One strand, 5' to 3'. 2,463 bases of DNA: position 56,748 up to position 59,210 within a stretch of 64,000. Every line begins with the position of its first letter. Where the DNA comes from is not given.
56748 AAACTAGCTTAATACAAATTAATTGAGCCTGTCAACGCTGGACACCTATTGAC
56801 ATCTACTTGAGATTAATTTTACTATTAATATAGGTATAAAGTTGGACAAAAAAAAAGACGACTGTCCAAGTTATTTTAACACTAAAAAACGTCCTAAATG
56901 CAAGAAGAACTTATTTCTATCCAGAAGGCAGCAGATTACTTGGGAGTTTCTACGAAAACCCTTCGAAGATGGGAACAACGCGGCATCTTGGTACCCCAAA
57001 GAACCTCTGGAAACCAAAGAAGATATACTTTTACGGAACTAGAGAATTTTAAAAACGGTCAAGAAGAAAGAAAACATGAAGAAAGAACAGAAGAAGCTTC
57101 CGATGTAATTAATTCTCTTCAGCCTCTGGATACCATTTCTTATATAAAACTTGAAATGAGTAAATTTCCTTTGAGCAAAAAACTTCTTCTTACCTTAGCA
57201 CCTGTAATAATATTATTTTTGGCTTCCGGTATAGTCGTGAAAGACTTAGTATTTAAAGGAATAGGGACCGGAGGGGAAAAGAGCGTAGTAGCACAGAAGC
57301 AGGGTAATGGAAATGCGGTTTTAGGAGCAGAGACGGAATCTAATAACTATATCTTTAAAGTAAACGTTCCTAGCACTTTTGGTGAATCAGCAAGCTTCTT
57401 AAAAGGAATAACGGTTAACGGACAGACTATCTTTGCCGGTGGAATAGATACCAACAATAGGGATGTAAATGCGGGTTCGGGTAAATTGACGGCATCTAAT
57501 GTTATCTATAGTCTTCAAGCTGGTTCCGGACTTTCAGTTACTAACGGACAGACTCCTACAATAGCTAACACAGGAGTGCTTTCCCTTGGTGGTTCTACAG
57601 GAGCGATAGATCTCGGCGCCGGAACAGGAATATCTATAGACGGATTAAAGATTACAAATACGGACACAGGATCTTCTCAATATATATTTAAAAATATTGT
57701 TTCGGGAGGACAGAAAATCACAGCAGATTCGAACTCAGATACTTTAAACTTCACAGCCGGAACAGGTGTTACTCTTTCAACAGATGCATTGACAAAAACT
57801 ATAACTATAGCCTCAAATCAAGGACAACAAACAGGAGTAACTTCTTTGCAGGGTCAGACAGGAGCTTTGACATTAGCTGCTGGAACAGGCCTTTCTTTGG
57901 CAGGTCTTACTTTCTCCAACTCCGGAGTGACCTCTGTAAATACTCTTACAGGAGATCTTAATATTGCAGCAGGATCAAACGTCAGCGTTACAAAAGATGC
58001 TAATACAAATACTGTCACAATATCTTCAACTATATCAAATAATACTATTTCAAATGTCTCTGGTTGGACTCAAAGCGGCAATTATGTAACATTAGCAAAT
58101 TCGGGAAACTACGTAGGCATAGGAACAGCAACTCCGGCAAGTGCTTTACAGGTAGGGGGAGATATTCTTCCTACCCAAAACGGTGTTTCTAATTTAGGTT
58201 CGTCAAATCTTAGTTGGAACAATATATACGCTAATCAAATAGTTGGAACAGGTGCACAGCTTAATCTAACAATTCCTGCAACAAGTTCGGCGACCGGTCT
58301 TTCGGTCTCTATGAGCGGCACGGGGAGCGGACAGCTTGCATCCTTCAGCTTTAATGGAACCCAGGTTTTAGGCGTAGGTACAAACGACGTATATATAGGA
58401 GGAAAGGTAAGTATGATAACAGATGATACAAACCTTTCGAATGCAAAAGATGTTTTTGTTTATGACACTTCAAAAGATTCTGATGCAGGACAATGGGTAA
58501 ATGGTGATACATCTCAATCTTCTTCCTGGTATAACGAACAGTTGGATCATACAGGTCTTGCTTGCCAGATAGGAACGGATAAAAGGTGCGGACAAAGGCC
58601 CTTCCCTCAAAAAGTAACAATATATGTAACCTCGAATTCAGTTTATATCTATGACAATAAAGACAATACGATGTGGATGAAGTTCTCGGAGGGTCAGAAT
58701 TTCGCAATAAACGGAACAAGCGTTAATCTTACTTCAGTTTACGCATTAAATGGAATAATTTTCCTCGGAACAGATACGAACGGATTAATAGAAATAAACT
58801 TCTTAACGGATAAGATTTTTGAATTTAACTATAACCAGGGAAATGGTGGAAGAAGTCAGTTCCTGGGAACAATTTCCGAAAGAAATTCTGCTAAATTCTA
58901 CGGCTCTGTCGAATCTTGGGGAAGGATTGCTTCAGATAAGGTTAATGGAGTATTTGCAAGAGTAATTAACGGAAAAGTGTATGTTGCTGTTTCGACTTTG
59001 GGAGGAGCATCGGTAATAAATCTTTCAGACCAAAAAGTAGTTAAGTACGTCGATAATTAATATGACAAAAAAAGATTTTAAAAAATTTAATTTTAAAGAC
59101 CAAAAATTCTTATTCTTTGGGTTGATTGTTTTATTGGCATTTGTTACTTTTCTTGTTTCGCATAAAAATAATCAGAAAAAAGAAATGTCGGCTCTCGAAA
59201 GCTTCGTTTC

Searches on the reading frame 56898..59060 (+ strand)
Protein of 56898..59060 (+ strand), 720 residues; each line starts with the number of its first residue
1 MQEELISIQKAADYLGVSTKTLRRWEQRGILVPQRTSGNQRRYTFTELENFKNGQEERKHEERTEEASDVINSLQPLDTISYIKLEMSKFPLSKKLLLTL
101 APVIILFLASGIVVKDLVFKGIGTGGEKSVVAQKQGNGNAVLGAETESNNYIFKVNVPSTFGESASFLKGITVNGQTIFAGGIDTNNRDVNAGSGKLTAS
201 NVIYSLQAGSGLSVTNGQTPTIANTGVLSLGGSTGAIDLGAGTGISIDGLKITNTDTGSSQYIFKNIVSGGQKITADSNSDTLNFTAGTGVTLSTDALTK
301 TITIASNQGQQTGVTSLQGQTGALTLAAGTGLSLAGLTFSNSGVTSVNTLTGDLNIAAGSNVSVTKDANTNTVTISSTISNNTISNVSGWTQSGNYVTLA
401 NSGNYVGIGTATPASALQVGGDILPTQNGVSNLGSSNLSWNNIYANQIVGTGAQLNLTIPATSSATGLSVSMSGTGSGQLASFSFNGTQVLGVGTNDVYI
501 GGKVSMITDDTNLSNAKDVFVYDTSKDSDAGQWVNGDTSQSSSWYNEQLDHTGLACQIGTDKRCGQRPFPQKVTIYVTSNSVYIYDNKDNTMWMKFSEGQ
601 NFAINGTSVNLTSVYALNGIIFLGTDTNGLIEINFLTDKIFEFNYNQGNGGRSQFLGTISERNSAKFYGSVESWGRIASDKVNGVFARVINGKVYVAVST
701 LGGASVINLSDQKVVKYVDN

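Call 75: search_protein_families(library=pfam, proteins=[window:56898-59060:+], max_evalue=0.0001)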
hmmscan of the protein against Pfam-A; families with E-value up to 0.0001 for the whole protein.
window:56898-59060:+ (720 aa): 3 families
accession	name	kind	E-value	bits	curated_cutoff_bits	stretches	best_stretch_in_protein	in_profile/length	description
PF00376.29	MerR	-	3.4e-12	46.4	28.2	1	7-43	1-38/38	MerR family regulatory protein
PF13411.12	MerR_1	-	1.6e-11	44.6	21.6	1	7-53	2-48/69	MerR HTH family regulatory protein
PF12728.13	HTH_17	-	2e-08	34.8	27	1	6-54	2-49/51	Helix-turn-helix domain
